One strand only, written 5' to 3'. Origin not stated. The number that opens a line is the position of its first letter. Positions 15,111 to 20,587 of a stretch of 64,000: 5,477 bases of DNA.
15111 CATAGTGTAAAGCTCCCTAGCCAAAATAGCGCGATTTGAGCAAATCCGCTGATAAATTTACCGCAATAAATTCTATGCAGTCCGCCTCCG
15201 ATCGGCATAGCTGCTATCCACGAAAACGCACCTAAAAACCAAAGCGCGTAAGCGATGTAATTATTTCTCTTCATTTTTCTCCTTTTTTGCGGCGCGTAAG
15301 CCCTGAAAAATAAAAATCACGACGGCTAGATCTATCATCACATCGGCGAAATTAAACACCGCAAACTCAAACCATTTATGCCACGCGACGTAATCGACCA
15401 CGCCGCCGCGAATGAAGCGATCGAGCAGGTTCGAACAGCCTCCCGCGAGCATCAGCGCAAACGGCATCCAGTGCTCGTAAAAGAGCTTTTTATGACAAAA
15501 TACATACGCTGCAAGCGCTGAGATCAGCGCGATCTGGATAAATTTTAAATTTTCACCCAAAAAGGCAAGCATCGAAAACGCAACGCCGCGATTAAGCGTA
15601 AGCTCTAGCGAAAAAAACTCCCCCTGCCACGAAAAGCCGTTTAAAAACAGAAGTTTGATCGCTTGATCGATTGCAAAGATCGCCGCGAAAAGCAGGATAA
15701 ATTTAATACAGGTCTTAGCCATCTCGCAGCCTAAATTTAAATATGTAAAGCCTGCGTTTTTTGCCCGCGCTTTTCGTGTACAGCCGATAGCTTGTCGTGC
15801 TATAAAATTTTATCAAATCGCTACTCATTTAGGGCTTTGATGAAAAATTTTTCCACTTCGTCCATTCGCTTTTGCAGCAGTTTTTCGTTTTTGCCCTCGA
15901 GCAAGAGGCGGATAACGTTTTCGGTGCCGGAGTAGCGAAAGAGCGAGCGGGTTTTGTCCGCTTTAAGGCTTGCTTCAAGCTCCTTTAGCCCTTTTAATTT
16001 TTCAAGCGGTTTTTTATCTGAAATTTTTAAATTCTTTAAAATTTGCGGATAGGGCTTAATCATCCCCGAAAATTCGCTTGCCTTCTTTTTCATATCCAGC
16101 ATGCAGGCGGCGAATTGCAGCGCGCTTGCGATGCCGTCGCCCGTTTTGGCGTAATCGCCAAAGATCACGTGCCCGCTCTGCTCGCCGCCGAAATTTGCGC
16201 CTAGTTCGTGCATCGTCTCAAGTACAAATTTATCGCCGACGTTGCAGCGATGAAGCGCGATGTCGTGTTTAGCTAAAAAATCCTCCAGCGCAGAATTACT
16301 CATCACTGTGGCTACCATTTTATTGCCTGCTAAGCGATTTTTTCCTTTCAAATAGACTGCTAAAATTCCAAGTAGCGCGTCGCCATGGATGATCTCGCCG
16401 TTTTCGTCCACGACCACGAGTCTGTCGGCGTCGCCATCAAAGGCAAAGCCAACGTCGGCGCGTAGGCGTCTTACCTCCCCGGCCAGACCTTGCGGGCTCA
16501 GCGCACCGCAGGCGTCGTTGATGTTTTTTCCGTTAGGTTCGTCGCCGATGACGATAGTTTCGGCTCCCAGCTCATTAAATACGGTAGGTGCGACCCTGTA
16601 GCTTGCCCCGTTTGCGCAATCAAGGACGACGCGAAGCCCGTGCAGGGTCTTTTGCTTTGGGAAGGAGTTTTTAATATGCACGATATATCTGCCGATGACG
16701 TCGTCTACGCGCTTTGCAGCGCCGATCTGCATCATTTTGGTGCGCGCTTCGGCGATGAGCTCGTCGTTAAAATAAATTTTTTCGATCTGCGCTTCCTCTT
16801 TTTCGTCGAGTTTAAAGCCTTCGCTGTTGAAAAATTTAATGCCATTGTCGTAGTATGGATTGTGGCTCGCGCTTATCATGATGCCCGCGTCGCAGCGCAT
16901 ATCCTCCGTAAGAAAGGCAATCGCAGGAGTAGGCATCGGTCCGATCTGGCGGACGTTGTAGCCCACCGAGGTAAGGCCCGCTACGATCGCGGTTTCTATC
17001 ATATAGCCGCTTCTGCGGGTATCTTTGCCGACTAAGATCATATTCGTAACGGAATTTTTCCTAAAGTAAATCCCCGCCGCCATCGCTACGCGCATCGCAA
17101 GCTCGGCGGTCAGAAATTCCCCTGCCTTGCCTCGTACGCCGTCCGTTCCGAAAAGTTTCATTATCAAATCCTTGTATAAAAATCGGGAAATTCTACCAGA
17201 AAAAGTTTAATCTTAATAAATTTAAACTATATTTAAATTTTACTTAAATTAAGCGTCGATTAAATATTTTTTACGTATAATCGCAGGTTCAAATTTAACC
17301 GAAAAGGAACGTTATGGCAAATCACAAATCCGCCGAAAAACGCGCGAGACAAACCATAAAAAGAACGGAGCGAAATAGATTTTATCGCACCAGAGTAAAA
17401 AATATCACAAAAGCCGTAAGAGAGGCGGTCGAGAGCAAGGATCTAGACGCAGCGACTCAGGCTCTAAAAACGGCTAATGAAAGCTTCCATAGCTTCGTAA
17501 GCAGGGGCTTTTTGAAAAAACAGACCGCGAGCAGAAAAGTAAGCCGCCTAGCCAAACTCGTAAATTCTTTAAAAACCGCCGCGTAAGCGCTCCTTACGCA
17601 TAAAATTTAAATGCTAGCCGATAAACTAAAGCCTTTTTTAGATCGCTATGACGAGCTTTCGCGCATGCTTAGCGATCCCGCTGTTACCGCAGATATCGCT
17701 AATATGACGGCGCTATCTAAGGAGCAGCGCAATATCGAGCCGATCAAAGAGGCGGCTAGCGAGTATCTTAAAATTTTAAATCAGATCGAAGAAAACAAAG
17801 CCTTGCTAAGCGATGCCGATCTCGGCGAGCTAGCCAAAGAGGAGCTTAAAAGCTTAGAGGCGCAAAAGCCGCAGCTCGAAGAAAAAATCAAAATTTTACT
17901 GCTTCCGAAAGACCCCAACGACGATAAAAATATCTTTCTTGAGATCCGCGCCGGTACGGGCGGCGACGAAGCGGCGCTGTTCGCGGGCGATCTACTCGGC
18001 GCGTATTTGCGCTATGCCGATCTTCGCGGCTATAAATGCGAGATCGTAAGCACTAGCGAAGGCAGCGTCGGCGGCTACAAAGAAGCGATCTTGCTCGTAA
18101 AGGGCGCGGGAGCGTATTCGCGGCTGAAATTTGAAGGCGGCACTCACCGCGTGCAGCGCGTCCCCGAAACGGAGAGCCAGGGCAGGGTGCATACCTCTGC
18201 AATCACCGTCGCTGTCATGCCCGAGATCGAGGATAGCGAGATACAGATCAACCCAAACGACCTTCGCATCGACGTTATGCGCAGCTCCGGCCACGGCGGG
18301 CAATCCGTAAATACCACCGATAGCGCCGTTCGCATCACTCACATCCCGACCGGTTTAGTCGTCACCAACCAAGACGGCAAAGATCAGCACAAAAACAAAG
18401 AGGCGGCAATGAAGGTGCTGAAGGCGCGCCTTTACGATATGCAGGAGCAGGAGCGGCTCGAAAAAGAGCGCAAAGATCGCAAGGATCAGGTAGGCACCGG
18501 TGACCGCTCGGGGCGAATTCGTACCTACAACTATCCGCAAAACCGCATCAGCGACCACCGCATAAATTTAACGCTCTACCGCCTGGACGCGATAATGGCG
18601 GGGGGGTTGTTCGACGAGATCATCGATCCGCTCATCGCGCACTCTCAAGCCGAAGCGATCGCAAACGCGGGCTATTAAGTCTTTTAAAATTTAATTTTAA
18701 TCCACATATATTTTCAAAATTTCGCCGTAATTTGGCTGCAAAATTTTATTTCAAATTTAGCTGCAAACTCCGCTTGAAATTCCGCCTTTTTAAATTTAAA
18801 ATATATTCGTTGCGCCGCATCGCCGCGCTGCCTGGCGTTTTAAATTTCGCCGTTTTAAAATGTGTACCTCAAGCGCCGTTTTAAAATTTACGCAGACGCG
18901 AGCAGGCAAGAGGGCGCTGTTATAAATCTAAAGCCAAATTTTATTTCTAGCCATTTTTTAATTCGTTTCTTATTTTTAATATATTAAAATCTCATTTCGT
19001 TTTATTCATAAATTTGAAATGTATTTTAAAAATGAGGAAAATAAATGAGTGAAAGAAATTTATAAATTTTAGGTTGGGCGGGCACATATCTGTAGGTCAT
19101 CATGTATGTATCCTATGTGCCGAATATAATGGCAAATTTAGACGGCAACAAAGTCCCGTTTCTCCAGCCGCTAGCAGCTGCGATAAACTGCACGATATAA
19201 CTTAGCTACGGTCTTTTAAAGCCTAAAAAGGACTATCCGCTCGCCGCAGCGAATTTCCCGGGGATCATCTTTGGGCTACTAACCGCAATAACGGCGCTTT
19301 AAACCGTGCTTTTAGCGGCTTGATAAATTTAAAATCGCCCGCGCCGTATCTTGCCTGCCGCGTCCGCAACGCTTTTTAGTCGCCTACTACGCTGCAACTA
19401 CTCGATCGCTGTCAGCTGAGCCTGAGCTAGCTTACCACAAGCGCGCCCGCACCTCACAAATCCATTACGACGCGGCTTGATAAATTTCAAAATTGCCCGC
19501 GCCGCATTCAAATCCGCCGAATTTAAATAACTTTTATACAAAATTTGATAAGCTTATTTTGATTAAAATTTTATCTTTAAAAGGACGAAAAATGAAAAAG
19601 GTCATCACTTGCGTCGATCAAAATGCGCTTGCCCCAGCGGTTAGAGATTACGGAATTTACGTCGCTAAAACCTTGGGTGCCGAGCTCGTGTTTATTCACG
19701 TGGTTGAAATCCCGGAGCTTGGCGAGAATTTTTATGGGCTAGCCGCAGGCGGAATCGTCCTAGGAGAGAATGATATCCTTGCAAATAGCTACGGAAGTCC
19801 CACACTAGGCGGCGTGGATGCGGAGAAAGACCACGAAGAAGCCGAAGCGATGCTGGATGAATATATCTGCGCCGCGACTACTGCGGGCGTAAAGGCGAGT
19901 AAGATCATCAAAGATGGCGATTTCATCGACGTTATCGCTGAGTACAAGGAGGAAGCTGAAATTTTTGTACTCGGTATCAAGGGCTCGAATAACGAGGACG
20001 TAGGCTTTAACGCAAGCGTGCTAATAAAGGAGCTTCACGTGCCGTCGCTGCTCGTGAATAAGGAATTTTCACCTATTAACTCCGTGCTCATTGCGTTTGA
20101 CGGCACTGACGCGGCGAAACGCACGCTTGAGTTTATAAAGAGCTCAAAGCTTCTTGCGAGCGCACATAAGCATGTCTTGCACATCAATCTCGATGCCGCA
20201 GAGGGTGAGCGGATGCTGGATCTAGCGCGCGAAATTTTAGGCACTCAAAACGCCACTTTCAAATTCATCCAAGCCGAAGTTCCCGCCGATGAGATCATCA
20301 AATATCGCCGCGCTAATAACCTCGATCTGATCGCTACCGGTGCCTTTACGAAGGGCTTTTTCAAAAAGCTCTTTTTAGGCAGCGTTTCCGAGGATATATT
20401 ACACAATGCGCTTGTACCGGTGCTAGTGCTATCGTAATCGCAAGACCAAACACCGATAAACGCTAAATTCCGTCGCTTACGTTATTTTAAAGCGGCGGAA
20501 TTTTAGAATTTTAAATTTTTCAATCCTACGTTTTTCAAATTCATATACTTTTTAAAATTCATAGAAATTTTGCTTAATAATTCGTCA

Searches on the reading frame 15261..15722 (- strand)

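Call 44: search_protein_families(library=pfam, proteins=[window:15261-15722:-])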
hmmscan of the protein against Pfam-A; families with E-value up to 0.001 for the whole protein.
window:15261-15722:- (153 aa): 1 family
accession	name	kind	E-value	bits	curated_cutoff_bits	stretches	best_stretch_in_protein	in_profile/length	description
PF01252.23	Peptidase_A8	-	7.2e-25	88.3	25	1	12-140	2-139/142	Signal peptidase (SPase) II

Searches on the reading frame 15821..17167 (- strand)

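Call 44: search_protein_families(library=pfam, proteins=[window:15821-17167:-])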
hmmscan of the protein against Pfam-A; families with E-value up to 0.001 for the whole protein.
window:15821-17167:- (448 aa): 4 families
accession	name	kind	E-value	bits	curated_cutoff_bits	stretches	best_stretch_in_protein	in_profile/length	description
PF02878.22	PGM_PMM_I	-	7.6e-46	155.7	22.5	1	4-136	2-135/138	Phosphoglucomutase/phosphomannomutase, alpha/beta/alpha domain I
PF02880.22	PGM_PMM_III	-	1.6e-33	115.7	20.7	1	261-369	1-111/115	Phosphoglucomutase/phosphomannomutase, alpha/beta/alpha domain III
PF02879.22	PGM_PMM_II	-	4.5e-17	62.9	29.3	1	160-257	2-103/103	Phosphoglucomutase/phosphomannomutase, alpha/beta/alpha domain II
PF00408.26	PGM_PMM_IV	-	1.6e-07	31.7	23.1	1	377-439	1-66/68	Phosphoglucomutase/phosphomannomutase, C-terminal domain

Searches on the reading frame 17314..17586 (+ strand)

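Call 44: search_protein_families(library=pfam, proteins=[window:17314-17586:+])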
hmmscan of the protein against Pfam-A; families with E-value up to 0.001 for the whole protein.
window:17314-17586:+ (90 aa): 1 family
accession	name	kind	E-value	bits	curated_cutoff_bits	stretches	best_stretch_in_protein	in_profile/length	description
PF01649.23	Ribosomal_S20p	-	2.6e-25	89.3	29.5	1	2-84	1-83/83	Ribosomal protein S20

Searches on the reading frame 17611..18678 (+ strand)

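Call 44: search_protein_families(library=pfam, proteins=[window:17611-18678:+])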
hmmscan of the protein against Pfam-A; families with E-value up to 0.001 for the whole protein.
window:17611-18678:+ (355 aa): 2 families
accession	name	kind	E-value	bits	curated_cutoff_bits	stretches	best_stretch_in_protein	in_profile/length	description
PF03462.23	PCRF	-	1.1e-70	237.9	24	1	11-200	3-194/194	PCRF domain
PF00472.26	RF-1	-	3.5e-42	143.5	35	1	208-317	2-116/116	RF-1 domain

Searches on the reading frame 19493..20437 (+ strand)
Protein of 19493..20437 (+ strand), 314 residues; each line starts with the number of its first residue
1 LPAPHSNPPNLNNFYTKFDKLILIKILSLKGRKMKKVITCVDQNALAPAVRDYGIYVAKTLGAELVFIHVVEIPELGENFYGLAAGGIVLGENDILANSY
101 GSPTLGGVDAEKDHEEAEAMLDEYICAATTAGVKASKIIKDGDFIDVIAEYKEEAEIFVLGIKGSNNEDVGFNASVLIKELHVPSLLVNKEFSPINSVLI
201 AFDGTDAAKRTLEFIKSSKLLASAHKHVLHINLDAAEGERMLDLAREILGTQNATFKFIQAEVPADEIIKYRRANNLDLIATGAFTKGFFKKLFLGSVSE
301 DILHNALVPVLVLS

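Call 44: search_protein_families(library=pfam, proteins=[window:19493-20437:+])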
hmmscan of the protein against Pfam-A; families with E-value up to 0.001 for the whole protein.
window:19493-20437:+ (314 aa): 1 family
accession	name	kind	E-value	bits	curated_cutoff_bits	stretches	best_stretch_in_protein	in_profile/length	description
PF00582.32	Usp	-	5.4e-22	79.3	24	1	262-313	89-140/141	Universal stress protein family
